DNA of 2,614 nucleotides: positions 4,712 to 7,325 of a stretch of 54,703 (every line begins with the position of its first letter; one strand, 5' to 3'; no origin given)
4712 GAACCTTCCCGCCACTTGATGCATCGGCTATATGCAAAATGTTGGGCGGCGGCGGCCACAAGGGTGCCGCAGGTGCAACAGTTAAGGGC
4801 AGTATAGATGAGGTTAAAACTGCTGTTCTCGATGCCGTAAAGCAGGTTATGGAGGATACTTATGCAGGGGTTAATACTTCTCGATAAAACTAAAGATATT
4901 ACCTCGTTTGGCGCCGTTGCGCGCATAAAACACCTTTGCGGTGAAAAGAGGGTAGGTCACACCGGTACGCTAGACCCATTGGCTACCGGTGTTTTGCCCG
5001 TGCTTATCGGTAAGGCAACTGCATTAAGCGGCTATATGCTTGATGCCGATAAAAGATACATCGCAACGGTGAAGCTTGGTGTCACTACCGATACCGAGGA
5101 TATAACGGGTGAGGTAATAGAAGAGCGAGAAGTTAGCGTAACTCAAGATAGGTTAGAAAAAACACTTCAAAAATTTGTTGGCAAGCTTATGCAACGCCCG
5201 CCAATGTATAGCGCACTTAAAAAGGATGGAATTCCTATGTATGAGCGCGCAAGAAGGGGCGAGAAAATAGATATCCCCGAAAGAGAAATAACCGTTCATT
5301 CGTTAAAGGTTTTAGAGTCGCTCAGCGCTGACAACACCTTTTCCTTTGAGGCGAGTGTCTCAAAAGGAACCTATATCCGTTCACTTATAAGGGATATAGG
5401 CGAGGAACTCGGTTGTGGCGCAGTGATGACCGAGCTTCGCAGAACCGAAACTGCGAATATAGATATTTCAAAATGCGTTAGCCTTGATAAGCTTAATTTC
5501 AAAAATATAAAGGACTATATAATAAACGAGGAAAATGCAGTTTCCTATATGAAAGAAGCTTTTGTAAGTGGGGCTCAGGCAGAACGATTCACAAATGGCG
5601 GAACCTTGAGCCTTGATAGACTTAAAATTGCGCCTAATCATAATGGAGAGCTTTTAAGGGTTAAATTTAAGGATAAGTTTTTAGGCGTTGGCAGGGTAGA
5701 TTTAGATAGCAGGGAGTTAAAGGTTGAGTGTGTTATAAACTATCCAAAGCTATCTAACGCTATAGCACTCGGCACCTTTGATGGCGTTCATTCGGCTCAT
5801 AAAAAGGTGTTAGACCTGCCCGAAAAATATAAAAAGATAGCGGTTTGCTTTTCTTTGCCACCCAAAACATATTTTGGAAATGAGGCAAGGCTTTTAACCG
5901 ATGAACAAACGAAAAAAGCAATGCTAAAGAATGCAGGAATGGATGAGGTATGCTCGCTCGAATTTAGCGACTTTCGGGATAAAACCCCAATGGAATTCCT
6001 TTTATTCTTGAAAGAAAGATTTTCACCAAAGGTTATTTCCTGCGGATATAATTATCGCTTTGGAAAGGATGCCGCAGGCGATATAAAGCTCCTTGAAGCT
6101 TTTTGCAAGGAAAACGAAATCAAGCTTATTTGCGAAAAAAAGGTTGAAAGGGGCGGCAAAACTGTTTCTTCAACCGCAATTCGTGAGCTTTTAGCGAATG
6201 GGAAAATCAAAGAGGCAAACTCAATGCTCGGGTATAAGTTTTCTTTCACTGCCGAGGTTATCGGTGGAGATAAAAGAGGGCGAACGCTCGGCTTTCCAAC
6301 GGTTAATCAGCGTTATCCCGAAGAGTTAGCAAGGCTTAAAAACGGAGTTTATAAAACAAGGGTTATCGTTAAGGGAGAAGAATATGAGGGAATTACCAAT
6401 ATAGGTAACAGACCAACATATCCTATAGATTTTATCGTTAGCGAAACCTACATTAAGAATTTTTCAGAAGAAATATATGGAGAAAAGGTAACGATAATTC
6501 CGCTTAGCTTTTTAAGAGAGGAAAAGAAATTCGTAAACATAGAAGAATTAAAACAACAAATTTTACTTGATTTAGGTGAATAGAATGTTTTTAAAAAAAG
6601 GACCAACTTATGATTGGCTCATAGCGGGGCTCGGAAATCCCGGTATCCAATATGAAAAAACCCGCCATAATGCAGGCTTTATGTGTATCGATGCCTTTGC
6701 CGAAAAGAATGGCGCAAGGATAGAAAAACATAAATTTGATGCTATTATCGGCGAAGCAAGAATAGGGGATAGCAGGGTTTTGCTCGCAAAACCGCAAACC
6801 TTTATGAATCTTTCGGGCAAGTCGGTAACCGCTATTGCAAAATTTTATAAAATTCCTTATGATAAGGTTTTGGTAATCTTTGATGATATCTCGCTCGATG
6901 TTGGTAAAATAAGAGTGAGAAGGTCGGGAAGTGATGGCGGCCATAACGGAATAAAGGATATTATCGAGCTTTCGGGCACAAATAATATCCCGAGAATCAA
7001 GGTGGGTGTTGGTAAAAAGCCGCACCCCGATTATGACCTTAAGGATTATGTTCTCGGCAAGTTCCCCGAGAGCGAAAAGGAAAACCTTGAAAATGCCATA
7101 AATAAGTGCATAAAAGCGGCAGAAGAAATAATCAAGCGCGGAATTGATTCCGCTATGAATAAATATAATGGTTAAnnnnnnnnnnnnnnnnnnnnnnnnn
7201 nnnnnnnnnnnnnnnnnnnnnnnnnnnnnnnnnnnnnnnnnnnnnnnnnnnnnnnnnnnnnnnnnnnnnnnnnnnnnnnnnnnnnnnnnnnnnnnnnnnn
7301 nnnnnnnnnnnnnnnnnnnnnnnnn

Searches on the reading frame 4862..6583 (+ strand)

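Call 57: search_protein_families(library=pfam, proteins=[window:4862-6583:+], max_evalue=0.001)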
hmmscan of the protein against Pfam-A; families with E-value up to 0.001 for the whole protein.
window:4862-6583:+ (573 aa): 4 families
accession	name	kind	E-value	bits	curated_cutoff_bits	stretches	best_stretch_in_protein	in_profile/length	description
PF01509.24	TruB_N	-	3.2e-52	177.3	27.3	1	23-172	1-149/149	TruB family pseudouridylate synthase (N terminal domain)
PF01687.23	Flavokinase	-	9.5e-33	113.5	19.6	1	456-571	1-117/124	Riboflavin kinase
PF06574.18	FAD_syn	-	1.6e-23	83.7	27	1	299-439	8-158/158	FAD synthetase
PF16198.10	TruB_C_2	-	4.1e-13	49.7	29.3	1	173-212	1-40/66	tRNA pseudouridylate synthase B C-terminal domain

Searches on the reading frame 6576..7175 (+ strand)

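Call 57: search_protein_families(library=pfam, proteins=[window:6576-7175:+], max_evalue=0.001)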
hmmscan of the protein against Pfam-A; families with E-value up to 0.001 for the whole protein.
window:6576-7175:+ (199 aa): 1 family
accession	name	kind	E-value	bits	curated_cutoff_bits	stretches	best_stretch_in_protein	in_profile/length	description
PF01195.25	Pept_tRNA_hydro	-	7.5e-71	238.2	27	1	15-198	1-183/183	Peptidyl-tRNA hydrolase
